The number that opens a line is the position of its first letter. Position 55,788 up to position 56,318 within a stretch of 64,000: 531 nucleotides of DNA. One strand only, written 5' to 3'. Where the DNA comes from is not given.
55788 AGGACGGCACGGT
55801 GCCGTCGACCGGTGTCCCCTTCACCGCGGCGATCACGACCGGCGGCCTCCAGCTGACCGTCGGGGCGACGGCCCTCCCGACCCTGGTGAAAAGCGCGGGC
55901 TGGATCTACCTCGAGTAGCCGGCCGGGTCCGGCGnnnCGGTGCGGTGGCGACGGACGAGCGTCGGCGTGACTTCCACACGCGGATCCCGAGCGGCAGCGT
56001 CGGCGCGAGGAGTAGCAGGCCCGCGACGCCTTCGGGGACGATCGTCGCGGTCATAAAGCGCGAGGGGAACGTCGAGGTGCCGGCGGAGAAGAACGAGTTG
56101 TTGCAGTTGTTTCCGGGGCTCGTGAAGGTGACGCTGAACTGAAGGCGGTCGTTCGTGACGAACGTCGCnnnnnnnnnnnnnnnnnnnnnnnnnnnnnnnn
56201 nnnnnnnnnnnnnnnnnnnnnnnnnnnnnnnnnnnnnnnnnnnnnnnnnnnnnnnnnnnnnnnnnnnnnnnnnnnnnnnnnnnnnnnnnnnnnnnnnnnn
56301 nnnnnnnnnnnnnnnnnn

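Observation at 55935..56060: PEP-CTERM-like tail (VPEG, TM helix, RRR) at the end of the synthase-associated Thr/Ser-rich domain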

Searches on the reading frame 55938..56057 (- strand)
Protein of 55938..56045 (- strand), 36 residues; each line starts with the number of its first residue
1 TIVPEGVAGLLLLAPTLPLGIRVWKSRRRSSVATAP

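Call 6: search_protein_families(library=ncbifam, proteins=[window:55938-56045:-], max_evalue=10)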
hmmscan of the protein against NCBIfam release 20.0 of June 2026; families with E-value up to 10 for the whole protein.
seq(36 aa): 0 families

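Call 7: search_protein_families(library=pfam, proteins=[window:55938-56045:-], max_evalue=10)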
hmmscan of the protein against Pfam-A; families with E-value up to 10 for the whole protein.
seq(36 aa): 0 families

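Call 19: find_homologous_proteins(query=A2, max_evalue=10)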
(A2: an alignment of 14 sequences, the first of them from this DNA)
Query A2 (14 sequences) (40 aa, profile of the alignment): 12 proteins with E <= 10 among 517 candidates.
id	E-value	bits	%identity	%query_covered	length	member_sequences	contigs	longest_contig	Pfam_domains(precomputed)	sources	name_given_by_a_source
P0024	8.9e-18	81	80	75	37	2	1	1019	-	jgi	-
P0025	2.9e-17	80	79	73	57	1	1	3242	-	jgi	-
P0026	3.7e-17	79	80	75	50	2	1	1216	-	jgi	jgi:hypothetical protein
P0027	4.8e-17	79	83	73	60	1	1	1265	-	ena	-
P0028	6.8e-17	78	80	75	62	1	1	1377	-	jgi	jgi:hypothetical protein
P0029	2.5e-16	77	76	73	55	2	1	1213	-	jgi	jgi:hypothetical protein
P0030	4.0e-16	76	79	73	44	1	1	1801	-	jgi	-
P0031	4.7e-16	76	83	73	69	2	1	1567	-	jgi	jgi:hypothetical protein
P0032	3.8e-15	73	79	73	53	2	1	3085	-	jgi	-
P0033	1.0e-14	71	77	75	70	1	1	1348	-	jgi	jgi:hypothetical protein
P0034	2.1e-14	71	100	98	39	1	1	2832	-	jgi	-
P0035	1.4e-10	58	100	20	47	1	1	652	-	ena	-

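Call 36: find_related_loci(query=A2, collection=metagenome_contigs, flank=10000)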
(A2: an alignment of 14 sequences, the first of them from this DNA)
Query A2 (40 aa) in metagenome_contigs; peptide patterns used: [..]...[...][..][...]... (x = any residue, [..] = any of these).
152 stretches matched a pattern; 33 encode a relative of the query (tblastn E <= 1e-3); 33 distinct loci.
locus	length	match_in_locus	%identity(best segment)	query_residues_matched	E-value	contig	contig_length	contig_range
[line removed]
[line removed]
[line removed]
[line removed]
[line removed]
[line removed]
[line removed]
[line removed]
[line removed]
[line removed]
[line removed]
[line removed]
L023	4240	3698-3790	61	2-32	2e-7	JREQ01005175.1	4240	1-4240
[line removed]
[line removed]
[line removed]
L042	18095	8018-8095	81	4-29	2e-4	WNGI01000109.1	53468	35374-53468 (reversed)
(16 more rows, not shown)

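Call 41: search_protein_families(library=pfam, proteins=[L014:11620-14100:-, L014:14093-16129:-, L042:14189-17518:-, L014:3172-5208:+, L014:1782-3317:+, L014:1-1899:+, L042:7954-8760:+, L039:10334-11227:-], max_evalue=0.1)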
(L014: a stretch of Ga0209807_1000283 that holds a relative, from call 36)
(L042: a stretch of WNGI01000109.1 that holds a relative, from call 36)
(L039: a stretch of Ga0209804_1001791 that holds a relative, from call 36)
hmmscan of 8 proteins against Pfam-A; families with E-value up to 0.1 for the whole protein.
L014:11620-14100:- (826 aa): 1 family
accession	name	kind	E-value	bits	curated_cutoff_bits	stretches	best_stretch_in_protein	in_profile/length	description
PF10131.15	PTPS_related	-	1.1e-07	31.2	26.4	1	76-242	4-172/621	6-pyruvoyl-tetrahydropterin synthase related domain; membrane protein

L014:14093-16129:- (678 aa): 2 families
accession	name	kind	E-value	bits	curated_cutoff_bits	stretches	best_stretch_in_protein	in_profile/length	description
PF09586.16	YfhO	-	0.016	14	28.5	1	601-645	779-823/835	Bacterial membrane protein YfhO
PF10131.15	PTPS_related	-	0.02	13.8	26.4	1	87-242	3-135/621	6-pyruvoyl-tetrahydropterin synthase related domain; membrane protein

L042:14189-17518:- (1109 aa): 10 families
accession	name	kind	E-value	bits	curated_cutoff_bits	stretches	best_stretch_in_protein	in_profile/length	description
PF00211.25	Guanylate_cyc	-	6.8e-31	107.7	21.9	1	17-200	2-182/183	Adenylate and Guanylate cyclase catalytic domain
PF13191.12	AAA_16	-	1.2e-17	65.3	32.6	1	215-405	1-166/167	AAA ATPase domain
PF13424.12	TPR_12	-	2.1e-08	34.7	30.1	2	648-703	19-76/77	Tetratricopeptide repeat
PF14938.12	SNAP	-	0.00029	20.8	25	1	625-723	68-165/282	Soluble NSF attachment protein, SNAP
PF13401.12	AAA_22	-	0.0007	20.4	27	1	240-393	7-106/130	AAA domain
PF13176.12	TPR_7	-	0.0056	17.1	27.9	1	674-705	1-32/36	Tetratricopeptide repeat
PF00515.34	TPR_1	-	0.02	15.1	27.8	0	673-701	2-30/34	Tetratricopeptide repeat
PF05621.17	TniB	-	0.022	14.6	22.4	1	223-321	20-118/189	Bacterial TniB protein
PF10602.15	RPN7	-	0.023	14.8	29.6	0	1006-1061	97-153/174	26S proteasome subunit RPN7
PF00005.33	ABC_tran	-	0.028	15.5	25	1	234-275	7-48/137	ABC transporter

L014:3172-5208:+ (678 aa): 2 families
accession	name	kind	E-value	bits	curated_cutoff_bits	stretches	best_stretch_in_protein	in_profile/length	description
PF05103.18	DivIVA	-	0.0096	16.3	28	1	111-200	35-121/131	DivIVA protein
PF08074.17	CHDCT2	-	0.062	13.8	27.7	0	108-167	76-136/146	CHDCT2 (NUC038) domain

L014:1782-3317:+ (511 aa): 13 families
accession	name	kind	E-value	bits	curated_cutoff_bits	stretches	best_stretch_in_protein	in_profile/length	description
PF13450.12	NAD_binding_8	-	8.2e-14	52.1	21.9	1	45-108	1-66/68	NAD(P)-binding Rossmann-like domain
PF01593.30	Amino_oxidase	-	1.3e-12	48.2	19.8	1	52-284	3-230/443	Flavin containing amine oxidoreductase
PF01266.30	DAO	-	1.2e-11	45.2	27.9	1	42-286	1-179/353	FAD dependent oxidoreductase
PF12831.13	FAD_oxidored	-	8.9e-07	29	27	1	42-80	1-39/416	FAD dependent oxidoreductase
PF07992.20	Pyr_redox_2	-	1.9e-06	28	26.1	1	42-80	2-41/291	Pyridine nucleotide-disulphide oxidoreductase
PF00890.30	FAD_binding_2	-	3.1e-06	27.1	20.4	1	42-77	1-36/414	FAD binding domain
PF03486.20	HI0933_like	-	8.3e-06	25.8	50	1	42-76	2-36/244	HI0933-like protein Rossmann domain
PF01946.23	Thi4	-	2.1e-05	24.3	26.2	1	40-79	17-57/235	Thi4 family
PF00070.33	Pyr_redox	-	0.0002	22.2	22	1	43-76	2-35/82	Pyridine nucleotide-disulphide oxidoreductase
PF01494.25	FAD_binding_3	-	0.00052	19.8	22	1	41-73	2-34/349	FAD binding domain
PF01134.28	GIDA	-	0.0032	17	22.1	1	42-76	1-36/391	Glucose inhibited division protein A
PF13738.12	Pyr_redox_3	-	0.013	15.2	30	1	44-72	1-30/305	Pyridine nucleotide-disulphide oxidoreductase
PF06100.17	MCRA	-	0.071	12.4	23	1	42-91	3-56/495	MCRA family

L014:1-1899:+ (632 aa): 16 families
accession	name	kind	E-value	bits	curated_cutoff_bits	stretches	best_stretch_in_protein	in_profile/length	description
PF00326.27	Peptidase_S9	-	9.2e-59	198.9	22.6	1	427-630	7-211/213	Prolyl oligopeptidase family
PF07676.18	PD40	-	1.4e-36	124.1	20.9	5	171-208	3-38/38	WD40-like Beta Propeller Repeat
PF00930.27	DPPIV_N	-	2.3e-14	53.4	22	3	202-306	21-133/354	Dipeptidyl peptidase IV (DPP IV) N-terminal region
PF01738.24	DLH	-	2.6e-12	47.2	21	1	429-626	36-214/217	Dienelactone hydrolase family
PF02129.25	Peptidase_S15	-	3.1e-11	43.9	23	1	381-523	13-134/262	X-Pro dipeptidyl-peptidase (S15 family)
PF20434.5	BD-FAE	-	2.4e-10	40.7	26.8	1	402-589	10-215/215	BD-FAE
PF25174.1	Beta-prop_THOC3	-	2.6e-09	36.9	305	1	91-201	53-154/272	THOC3 beta-propeller domain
PF00561.26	Abhydrolase_1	-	6.1e-09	36.3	25.8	1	406-540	1-124/245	alpha/beta hydrolase fold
PF07859.19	Abhydrolase_3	-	5.9e-07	29.9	25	1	465-608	49-208/210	alpha/beta hydrolase fold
PF12146.15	Hydrolase_4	-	2.3e-05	24.2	27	1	557-607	185-233/239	Serine aminopeptidase, S33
PF02897.21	Peptidase_S9_N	-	0.00018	20.9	24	0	92-148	131-186/414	Prolyl oligopeptidase, N-terminal beta-propeller domain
PF05448.18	AXE1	-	0.00038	19.8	21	0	479-507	171-199/321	Acetyl xylan esterase (AXE1)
PF08386.16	Abhydrolase_4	-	0.00073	20.1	21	1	559-609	30-76/103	TAP-like protein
PF24797.1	Beta-prop_WDR35_TULP_N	-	0.00099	18.8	80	0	113-201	97-181/332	WDR35/TULP4 N-terminal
PF08840.17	BAAT_C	-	0.044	14.3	20.9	0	556-607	106-159/210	BAAT / Acyl-CoA thioester hydrolase C terminal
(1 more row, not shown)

L042:7954-8760:+ (268 aa): 0 families

L039:10334-11227:- (297 aa): 6 families
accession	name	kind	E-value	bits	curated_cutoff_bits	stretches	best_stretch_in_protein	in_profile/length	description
PF00535.33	Glycos_transf_2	-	1.3e-18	67.9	23.3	1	33-188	1-162/168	Glycosyl transferase family 2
PF13641.12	Glyco_tranf_2_3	-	4.4e-13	50.2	27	1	30-233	1-215/230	Glycosyltransferase like family 2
PF10111.15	Glyco_tranf_2_2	-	6.2e-11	42.7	27.3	1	33-255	3-235/276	Glycosyltransferase like family 2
PF13632.12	Glyco_trans_2_3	-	0.0026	18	27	1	112-281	2-172/198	Glycosyl transferase family group 2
PF19138.6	TbsP_N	-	0.024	15.1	27.1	1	45-113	9-77/144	Transcriptional regulator TbsP-like, N-terminal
PF17853.6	GGDEF_2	-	0.039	14.6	24.5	0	97-155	47-106/116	GGDEF-like domain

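Call 59: search_protein_families(library=ncbifam, proteins=[L013:2701-4299:+, L014:11620-14100:-, L014:14093-16129:-, L042:12162-14513:-], max_evalue=0.01)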
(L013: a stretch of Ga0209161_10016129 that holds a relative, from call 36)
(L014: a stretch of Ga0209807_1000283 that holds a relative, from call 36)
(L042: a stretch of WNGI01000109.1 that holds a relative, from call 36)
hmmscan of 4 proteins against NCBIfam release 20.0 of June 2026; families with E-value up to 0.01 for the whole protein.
L013:2701-4299:+ (533 aa): 23 families
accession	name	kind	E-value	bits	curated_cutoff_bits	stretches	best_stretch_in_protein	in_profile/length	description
TIGR03937.1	PgaC_IcaA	equivalog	6.3e-30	104.4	422.3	2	328-492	185-345/407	poly-beta-1,6-N-acetyl-D-glucosamine synthase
NF053846.1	glyco_with_XrtP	equivalog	5.4e-16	58.3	520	1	358-450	245-336/440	XrtP-associated glycosyltransferase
TIGR03030.1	CelA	equivalog_domain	9.2e-14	50.4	699.1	2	342-412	306-378/714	UDP-forming cellulose synthase catalytic subunit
NF008558.0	PRK11498.1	equivalog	1.2e-09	36.7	992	2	160-261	265-366/872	UDP-forming cellulose synthase catalytic subunit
NF041875.1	EPS_EpsD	equivalog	6e-09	35.7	370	1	168-266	1-98/325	exopolysaccharide biosynthesis glycosyltransferase EpsD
NF041865.1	EpsU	equivalog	2e-08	33.7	700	1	172-422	45-276/394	exopolysaccharide biosynthesis GT2 family glycosyltransferase EpsU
NF007482.0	PRK10073.1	equivalog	2.8e-08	33.1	423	1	165-257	5-95/334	glycosyltransferase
NF047683.1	TeichurnBiosyTuaG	equivalog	2.2e-07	30.8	400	1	163-257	3-96/252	teichuronic acid biosynthesis protein TuaG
TIGR03965.1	mycofact_glyco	equivalog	2.2e-07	30.1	280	1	163-261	71-168/467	mycofactocin biosynthesis glycosyltransferase MftF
TIGR04242.1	nodulat_NodC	equivalog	4.4e-07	29.2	550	1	304-410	167-283/395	chitooligosaccharide synthase NodC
TIGR03111.1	glyc2_xrt_Gpos1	hypoth_equivalog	4.4e-07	29.1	363.95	1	163-422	46-296/439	TIGR03111 family XrtG-associated glycosyltransferase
TIGR04283.1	glyco_like_mftF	equivalog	5.5e-07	29.4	182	1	168-266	1-91/221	TIGR04283 family arsenosugar biosynthesis glycosyltransferase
NF045692.1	OglycostaseCruG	equivalog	4.3e-06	25.9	600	1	168-263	43-143/386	2'-O-glycosyltransferase CruG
NF050050.1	ProtGlycPglI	equivalog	1.1e-05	25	500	1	166-257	2-93/306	GalNAc(5)-diNAcBac-PP-undecaprenol beta-1,3-glucosyltransferase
NF053739.1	GlytfEpsEBac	equivalog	1.1e-05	24.5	450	1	166-230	1-68/265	glycosyltransferase EpsE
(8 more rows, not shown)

L014:11620-14100:- (826 aa): 0 families

L014:14093-16129:- (678 aa): 0 families

L042:12162-14513:- (783 aa): 1 family
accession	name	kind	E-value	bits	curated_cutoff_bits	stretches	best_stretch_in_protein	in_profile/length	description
NF047590.1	GlcsyltransPgfM2Strep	equivalog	0.0081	14.3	1500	0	711-766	815-869/884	glycosyltransferase PgfM2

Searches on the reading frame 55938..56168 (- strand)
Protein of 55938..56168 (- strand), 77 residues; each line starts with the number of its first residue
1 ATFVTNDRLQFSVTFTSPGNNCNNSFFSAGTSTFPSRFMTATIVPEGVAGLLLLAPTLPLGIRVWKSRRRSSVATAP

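Call 12: find_related_loci(query=A1, collection=genome_contigs, flank=10000)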
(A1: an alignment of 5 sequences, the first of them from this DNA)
Query A1 (77 aa) in genome_contigs; peptide patterns used: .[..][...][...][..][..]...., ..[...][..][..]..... (x = any residue, [..] = any of these).
72 stretches matched a pattern; 9 encode a relative of the query (tblastn E <= 1e-3); 9 distinct loci.
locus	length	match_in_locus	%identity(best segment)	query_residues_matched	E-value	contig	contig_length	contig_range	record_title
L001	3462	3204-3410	58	1-69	4e-15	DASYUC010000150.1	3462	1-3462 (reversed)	MAG TPA_asm: Candidatus Limnocylindria bacterium isolate SMAG_U4585 k141_1038387, whole genome shotgun sequence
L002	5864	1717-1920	55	1-69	4e-13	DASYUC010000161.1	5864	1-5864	MAG TPA_asm: Candidatus Limnocylindria bacterium isolate SMAG_U4585 k141_151128, whole genome shotgun sequence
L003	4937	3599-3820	51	2-76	3e-12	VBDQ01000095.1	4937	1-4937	MAG: Chloroflexi bacterium isolate CF_4 14_0903_16_30cm_scaffold_23383, whole genome shotgun sequence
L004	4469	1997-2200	55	1-69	1e-11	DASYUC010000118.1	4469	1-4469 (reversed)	MAG TPA_asm: Candidatus Limnocylindria bacterium isolate SMAG_U4585 k141_1930487, whole genome shotgun sequence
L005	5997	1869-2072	51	1-69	5e-9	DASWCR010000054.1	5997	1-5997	MAG TPA_asm: Candidatus Limnocylindria bacterium isolate SMAG_U2714 k141_2098923, whole genome shotgun sequence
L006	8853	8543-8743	46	2-69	6e-9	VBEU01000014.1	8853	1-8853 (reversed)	MAG: Chloroflexi bacterium isolate CF_34 14_1009_02_40cm_scaffold_5594, whole genome shotgun sequence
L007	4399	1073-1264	48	2-66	3e-8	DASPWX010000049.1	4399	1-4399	MAG TPA_asm: Candidatus Bathyarchaeia archaeon isolate SMAG_U11552 k141_1206863, whole genome shotgun sequence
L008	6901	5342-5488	44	1-50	3e-8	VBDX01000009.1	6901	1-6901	MAG: Chloroflexi bacterium isolate CF_11 14_1009_13_30cm_scaffold_12613, whole genome shotgun sequence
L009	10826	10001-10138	46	2-50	8e-7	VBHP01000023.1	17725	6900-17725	MAG: Chloroflexi bacterium isolate CF_107 14_1009_16_30cm_scaffold_11831, whole genome shotgun sequence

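Call 29: search_protein_families(library=pfam, proteins=[L008:845-5548:+, L006:6431-8746:+, L003:2-3802:+], max_evalue=0.1)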
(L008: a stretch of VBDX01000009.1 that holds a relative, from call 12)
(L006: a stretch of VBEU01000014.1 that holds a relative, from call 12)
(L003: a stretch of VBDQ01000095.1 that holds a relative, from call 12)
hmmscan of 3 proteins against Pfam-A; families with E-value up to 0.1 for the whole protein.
L008:845-5548:+ (1568 aa): 8 families
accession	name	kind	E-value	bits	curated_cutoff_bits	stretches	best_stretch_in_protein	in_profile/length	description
PF00072.30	Response_reg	-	4.1e-20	72.4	30.2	1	18-128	1-111/111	Response regulator receiver domain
PF00535.33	Glycos_transf_2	-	2.1e-18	67.3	23.3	1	466-570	2-105/168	Glycosyl transferase family 2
PF13641.12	Glyco_tranf_2_3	-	1.1e-17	65.2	27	1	464-710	3-229/230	Glycosyltransferase like family 2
PF13632.12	Glyco_trans_2_3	-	2.1e-17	64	27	1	597-762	27-190/198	Glycosyl transferase family group 2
PF05157.20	MshEN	-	9e-08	32.4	23.1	1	232-303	11-83/90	MshEN domain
PF13704.12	Glyco_tranf_2_4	-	7.8e-06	26.7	27.5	1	472-553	2-81/98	Glycosyl transferase family 2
PF10111.15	Glyco_tranf_2_2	-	0.033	14.1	27.3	1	472-559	8-97/276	Glycosyltransferase like family 2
PF13506.12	Glyco_transf_21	-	0.058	13.3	21.7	0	637-709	95-173/174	Glycosyl transferase family 21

L006:6431-8746:+ (772 aa): 0 families

L003:2-3802:+ (1267 aa): 0 families

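Call 34: search_protein_families(library=pfam, proteins=[L002:3857-4663:+, L002:4603-5589:+, L007:1908-2864:+, L007:2867-4399:-, L005:3507-4916:+, L005:4867-5706:+, L006:3-1043:+, L009:1-2718:+, L009:10272-10826:+, L004:4200-4469:+], max_evalue=0.01)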
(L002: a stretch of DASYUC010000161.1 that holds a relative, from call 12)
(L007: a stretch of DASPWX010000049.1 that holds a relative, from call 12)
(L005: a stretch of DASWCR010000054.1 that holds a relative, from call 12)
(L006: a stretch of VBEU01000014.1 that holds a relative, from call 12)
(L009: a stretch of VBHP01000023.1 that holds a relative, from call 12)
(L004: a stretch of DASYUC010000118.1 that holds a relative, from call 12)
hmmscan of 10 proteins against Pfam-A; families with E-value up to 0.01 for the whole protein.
L002:3857-4663:+ (268 aa): 0 families

L002:4603-5589:+ (328 aa): 7 families
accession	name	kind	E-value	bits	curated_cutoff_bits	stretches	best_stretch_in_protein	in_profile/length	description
PF13489.12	Methyltransf_23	-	1.1e-25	90.7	27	1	115-268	7-160/164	Methyltransferase domain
PF08241.18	Methyltransf_11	-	6.2e-15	56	21.2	1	135-222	1-93/95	Methyltransferase domain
PF08242.18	Methyltransf_12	-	1.8e-13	51.5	30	1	135-221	1-97/98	Methyltransferase domain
PF13649.12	Methyltransf_25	-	5.9e-13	49.8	27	1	135-220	2-97/97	Methyltransferase domain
PF13847.12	Methyltransf_31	-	1.8e-09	37.8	27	1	133-228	6-113/145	Methyltransferase domain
PF07021.18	MetW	-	2.6e-05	24.4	21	1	131-234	14-117/193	Methionine biosynthesis protein MetW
PF01209.24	Ubie_methyltran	-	0.0018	18.1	20.1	1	133-225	50-152/233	ubiE/COQ5 methyltransferase family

L007:1908-2864:+ (318 aa): 7 families
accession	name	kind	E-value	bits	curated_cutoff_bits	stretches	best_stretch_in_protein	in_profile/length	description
PF13489.12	Methyltransf_23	-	3.7e-26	92.3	27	1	116-255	21-160/164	Methyltransferase domain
PF08241.18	Methyltransf_11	-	2e-14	54.4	21.2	1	122-209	1-93/95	Methyltransferase domain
PF08242.18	Methyltransf_12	-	9.3e-13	49.2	30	1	122-208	1-97/98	Methyltransferase domain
PF13649.12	Methyltransf_25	-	3.3e-12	47.4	27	1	122-207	2-97/97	Methyltransferase domain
PF13847.12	Methyltransf_31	-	3.7e-09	36.9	27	1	120-215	6-113/145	Methyltransferase domain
PF07021.18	MetW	-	0.00013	22.1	21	1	119-221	15-117/193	Methionine biosynthesis protein MetW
PF01209.24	Ubie_methyltran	-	0.0089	15.8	20.1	0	120-212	50-152/233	ubiE/COQ5 methyltransferase family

L007:2867-4399:- (510 aa): 0 families

L005:3507-4916:+ (469 aa): 6 families
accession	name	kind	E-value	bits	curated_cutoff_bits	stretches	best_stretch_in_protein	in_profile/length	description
PF00534.26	Glycos_transf_1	-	1.3e-29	103.4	26.4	1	289-445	15-171/172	Glycosyl transferases group 1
PF13692.12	Glyco_trans_1_4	-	4e-26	92.4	27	1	291-431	3-141/142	Glycosyl transferases group 1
PF20706.3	GT4-conflict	-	1.7e-10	40.9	26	1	231-400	141-315/385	Family 4 Glycosyltransferase in conflict systems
PF13579.12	Glyco_trans_4_4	-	4.6e-09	37.2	29.7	1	81-257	1-148/158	Glycosyl transferase 4-like domain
PF13439.12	Glyco_transf_4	-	4e-08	33.9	28.5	1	81-258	2-155/170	Glycosyltransferase Family 4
PF13524.12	Glyco_trans_1_2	-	0.0087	16.5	25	0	318-459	11-141/144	Glycosyl transferase-like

L005:4867-5706:+ (279 aa): 12 families
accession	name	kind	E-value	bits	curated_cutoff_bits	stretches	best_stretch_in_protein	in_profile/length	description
PF08241.18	Methyltransf_11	-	3.2e-23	82.6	21.2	1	59-147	2-93/95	Methyltransferase domain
PF13489.12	Methyltransf_23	-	8.3e-20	71.6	27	1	51-197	20-160/164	Methyltransferase domain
PF13649.12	Methyltransf_25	-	4.1e-19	69.5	27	1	57-145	1-97/97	Methyltransferase domain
PF08242.18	Methyltransf_12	-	7.4e-19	68.7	30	1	58-147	1-98/98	Methyltransferase domain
PF13847.12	Methyltransf_31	-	2.1e-15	57.1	27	1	55-148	5-108/145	Methyltransferase domain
PF07021.18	MetW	-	2.2e-05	24.6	21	1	56-141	16-102/193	Methionine biosynthesis protein MetW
PF01209.24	Ubie_methyltran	-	4.6e-05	23.3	20.1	1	56-149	50-151/233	ubiE/COQ5 methyltransferase family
PF05148.21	Methyltransf_8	-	8e-05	23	27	1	55-148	74-155/219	Hypothetical methyltransferase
PF02390.23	Methyltransf_4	-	0.0001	22.3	24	1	56-96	4-44/173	Putative methyltransferase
PF05175.20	MTS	-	0.00044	20.4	23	1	48-94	25-72/170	Methyltransferase small domain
PF24675.1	NpmA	-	0.00048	19.9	60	1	50-115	20-86/214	16S rRNA (adenine(1408)-N(1))-methyltransferase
PF00891.24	Methyltransf_2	-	0.00092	19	22.3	1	56-147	65-162/210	O-methyltransferase domain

L006:3-1043:+ (346 aa): 0 families

L009:1-2718:+ (905 aa): 6 families
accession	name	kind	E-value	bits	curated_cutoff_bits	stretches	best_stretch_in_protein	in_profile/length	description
PF13492.12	GAF_3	-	1e-26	94.3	27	2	344-480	1-129/129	GAF domain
PF01590.32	GAF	-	7.3e-22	78.8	22.4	1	346-478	3-133/133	GAF domain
PF13185.12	GAF_2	-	1.8e-19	70.8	28.6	2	344-479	3-136/136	GAF domain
PF07730.19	HisKA_3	-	7e-16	59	24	1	654-720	1-67/68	Histidine kinase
PF02518.31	HATPase_c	-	2.6e-12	47.6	26.4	1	761-856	3-110/111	Histidine kinase-, DNA gyrase B-, and HSP90-like ATPase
PF13581.12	HATPase_c_2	-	2.6e-06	27.9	27.4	1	736-833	4-112/127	Histidine kinase-like ATPase domain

L009:10272-10826:+ (185 aa): 1 family
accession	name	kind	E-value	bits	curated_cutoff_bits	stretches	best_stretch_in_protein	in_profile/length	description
PF00072.30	Response_reg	-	7e-23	81.4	30.2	1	44-154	1-111/111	Response regulator receiver domain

L004:4200-4469:+ (90 aa): 0 families
